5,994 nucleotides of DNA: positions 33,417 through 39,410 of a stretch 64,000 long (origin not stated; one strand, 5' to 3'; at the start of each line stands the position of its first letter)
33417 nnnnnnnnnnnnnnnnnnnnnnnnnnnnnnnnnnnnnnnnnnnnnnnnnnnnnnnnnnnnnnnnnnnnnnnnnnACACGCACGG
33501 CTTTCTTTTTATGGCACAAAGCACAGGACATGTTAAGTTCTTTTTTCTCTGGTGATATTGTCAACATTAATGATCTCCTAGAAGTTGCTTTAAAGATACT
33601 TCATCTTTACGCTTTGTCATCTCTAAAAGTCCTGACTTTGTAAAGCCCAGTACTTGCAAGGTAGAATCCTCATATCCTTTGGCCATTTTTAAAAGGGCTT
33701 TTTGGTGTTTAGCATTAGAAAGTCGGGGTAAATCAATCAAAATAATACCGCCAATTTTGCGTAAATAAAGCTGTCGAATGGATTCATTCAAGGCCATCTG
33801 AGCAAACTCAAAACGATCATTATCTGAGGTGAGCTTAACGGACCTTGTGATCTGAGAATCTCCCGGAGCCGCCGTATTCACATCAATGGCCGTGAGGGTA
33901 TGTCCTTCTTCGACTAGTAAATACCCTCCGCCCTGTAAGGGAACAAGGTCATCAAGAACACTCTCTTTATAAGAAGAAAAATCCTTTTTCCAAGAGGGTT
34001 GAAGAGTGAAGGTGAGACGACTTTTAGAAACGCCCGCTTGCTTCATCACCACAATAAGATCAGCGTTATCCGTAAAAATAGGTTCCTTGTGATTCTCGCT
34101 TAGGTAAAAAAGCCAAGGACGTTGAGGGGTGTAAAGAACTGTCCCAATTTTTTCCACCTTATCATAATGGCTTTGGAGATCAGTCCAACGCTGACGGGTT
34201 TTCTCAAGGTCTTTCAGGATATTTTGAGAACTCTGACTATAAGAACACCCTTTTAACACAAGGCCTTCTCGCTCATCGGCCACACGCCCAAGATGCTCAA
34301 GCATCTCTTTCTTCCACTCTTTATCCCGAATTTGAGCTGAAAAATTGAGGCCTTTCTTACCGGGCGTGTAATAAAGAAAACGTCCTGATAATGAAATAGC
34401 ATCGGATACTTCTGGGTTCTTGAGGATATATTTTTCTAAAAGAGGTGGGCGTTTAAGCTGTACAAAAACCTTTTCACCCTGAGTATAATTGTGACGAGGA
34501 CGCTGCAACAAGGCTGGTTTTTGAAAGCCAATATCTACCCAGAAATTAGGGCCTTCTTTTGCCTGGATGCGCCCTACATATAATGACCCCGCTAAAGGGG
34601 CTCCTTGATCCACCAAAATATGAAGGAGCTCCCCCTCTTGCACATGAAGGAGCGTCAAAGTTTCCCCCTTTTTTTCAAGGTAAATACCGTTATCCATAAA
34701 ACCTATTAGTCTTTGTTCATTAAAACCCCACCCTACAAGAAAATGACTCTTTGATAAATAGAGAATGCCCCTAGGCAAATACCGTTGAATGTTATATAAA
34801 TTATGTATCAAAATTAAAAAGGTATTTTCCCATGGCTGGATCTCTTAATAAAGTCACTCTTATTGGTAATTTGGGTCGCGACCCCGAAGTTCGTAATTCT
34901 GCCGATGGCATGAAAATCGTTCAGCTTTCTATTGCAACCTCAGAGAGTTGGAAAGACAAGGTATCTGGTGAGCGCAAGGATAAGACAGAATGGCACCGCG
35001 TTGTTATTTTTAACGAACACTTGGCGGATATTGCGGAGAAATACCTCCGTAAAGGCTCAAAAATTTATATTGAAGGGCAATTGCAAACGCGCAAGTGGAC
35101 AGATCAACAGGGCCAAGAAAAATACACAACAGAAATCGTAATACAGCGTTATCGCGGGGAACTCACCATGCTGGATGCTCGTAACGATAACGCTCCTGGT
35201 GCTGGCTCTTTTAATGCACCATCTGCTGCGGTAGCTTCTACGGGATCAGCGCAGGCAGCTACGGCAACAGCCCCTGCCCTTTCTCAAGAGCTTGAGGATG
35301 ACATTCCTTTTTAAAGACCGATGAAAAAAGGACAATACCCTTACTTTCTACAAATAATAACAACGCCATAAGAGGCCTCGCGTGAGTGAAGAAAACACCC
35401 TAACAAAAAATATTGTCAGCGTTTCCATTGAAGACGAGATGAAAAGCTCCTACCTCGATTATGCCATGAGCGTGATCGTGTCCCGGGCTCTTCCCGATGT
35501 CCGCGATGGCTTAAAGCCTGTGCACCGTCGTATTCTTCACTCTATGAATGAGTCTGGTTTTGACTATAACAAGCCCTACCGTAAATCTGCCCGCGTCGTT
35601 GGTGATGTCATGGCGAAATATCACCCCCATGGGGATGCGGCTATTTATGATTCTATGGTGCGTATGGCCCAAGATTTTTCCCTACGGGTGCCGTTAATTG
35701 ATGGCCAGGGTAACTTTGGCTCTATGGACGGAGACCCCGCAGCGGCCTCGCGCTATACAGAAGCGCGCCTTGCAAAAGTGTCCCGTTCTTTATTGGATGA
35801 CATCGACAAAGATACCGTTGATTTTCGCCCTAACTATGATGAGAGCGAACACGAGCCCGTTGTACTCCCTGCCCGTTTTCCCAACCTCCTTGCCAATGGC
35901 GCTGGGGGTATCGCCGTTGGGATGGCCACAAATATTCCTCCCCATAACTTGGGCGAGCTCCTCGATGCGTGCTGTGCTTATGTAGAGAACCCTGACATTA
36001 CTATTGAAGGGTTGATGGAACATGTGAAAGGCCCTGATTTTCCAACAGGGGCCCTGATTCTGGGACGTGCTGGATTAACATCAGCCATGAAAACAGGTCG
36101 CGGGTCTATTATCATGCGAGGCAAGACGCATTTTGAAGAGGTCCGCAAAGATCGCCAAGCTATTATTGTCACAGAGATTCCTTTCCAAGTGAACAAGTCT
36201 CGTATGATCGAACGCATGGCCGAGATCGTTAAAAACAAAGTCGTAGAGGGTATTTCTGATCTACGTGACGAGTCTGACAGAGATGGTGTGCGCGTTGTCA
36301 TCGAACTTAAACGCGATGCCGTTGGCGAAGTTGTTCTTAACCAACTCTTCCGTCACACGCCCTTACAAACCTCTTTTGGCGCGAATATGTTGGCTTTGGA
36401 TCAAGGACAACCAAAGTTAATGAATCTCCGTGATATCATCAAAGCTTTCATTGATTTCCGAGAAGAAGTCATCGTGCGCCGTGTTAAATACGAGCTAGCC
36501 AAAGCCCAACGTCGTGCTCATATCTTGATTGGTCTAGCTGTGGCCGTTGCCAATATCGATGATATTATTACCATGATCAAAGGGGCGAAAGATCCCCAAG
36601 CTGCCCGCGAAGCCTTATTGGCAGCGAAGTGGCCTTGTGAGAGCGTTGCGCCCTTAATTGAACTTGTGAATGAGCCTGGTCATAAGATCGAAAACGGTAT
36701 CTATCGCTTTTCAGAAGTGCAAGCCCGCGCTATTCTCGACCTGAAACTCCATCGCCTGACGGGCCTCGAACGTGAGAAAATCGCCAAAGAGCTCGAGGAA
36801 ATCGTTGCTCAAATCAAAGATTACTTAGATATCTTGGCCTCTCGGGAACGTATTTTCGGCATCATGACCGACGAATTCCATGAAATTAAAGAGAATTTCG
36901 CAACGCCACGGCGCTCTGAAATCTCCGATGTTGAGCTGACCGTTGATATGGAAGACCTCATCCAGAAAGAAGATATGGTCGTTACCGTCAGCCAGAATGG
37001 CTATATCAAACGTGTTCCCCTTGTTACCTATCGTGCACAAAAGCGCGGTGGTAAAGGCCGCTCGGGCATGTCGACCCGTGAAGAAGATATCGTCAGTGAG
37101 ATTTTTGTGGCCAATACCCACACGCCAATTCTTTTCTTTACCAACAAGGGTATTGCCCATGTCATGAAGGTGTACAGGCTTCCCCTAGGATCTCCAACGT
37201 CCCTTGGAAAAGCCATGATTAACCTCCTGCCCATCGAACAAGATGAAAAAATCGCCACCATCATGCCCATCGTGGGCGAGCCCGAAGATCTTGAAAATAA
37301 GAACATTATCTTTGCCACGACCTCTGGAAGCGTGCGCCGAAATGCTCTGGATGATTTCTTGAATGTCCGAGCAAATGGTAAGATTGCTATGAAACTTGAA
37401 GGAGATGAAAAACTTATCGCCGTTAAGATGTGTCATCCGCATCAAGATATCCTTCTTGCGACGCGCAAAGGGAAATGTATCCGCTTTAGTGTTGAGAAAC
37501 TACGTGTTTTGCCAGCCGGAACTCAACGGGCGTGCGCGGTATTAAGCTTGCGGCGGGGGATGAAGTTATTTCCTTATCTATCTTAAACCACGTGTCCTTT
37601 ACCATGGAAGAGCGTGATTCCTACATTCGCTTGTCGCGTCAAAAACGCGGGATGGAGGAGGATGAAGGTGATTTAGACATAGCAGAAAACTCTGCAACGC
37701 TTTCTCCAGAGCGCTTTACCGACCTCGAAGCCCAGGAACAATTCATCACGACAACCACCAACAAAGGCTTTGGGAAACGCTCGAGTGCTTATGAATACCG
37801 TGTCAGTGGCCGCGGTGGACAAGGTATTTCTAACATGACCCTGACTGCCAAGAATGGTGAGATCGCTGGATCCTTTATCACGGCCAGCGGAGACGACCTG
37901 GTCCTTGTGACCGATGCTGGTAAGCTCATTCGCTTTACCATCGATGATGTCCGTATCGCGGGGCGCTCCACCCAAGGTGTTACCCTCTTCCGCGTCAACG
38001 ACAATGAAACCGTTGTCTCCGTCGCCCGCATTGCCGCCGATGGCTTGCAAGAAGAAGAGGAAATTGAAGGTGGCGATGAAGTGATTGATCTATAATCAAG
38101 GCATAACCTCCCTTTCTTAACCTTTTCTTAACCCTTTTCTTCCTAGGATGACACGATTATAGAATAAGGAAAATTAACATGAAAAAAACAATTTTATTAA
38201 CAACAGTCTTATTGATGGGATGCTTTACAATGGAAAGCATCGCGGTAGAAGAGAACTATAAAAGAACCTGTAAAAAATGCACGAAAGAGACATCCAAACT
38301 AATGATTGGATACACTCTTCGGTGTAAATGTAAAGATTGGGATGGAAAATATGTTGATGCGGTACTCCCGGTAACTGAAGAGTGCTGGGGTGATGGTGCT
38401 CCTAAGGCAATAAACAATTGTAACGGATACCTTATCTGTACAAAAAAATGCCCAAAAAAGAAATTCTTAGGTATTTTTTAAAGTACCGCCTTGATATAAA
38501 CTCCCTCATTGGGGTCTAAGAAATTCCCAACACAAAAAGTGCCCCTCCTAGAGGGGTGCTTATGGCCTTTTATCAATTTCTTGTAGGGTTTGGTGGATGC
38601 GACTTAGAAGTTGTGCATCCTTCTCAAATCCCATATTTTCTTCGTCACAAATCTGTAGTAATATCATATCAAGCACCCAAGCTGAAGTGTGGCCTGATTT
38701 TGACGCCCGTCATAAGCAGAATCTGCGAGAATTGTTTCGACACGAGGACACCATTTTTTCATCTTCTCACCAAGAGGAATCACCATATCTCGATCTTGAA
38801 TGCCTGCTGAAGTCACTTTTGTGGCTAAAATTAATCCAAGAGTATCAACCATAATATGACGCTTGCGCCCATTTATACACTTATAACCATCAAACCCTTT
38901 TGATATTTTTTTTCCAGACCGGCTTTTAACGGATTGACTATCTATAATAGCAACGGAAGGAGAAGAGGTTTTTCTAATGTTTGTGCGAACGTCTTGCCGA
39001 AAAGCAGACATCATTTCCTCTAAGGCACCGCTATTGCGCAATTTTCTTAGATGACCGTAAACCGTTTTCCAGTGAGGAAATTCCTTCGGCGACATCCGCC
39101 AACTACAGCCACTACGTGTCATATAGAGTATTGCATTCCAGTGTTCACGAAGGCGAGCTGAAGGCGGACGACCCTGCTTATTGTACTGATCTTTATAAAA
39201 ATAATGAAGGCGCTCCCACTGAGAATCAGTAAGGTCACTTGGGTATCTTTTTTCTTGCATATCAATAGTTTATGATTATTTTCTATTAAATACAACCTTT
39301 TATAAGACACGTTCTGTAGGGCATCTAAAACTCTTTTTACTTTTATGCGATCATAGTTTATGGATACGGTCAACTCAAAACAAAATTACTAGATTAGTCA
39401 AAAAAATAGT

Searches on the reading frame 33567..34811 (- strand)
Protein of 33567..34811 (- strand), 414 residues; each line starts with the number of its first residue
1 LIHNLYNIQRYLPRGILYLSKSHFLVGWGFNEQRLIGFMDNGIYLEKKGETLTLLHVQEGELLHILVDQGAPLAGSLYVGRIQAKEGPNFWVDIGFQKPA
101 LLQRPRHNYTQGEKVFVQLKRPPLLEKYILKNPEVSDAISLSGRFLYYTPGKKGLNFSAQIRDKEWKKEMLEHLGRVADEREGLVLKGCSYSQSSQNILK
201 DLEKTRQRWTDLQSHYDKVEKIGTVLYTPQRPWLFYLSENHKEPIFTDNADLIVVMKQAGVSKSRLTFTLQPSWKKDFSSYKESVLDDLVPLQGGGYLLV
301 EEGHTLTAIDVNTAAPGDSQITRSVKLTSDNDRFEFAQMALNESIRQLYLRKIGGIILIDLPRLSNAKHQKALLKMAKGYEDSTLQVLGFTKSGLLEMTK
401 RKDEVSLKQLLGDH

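Call 53: search_protein_families(library=pfam, proteins=[window:33567-34811:-], max_evalue=0.01)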
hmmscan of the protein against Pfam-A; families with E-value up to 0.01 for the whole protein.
window:33567-34811:- (414 aa): 1 family
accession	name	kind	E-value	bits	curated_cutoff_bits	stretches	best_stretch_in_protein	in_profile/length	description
PF10150.14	RNase_E_G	-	4e-32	112.2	25.5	1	140-402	1-269/270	Ribonuclease E/G family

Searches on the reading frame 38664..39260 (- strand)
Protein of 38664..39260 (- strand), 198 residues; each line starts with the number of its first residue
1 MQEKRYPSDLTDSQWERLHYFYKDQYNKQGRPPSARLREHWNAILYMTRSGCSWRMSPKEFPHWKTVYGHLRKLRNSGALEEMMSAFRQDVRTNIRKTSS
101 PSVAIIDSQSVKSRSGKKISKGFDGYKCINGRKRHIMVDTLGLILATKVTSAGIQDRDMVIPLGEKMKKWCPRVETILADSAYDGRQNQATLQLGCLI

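Call 53: search_protein_families(library=pfam, proteins=[window:38664-39260:-], max_evalue=0.01)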
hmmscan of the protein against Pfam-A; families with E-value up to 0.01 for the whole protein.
window:38664-39260:- (198 aa): 3 families
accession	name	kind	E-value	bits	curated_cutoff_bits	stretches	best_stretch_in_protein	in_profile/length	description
PF13340.11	DUF4096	-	3e-20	72.7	34.3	1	10-84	1-76/76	Putative transposase of IS4/5 family (DUF4096)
PF01609.27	DDE_Tnp_1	-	4.4e-14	53.1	23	1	99-193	2-96/200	Transposase DDE domain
PF13612.12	DDE_Tnp_1_3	-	0.0025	18.3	27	1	122-167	36-81/155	Transposase DDE domain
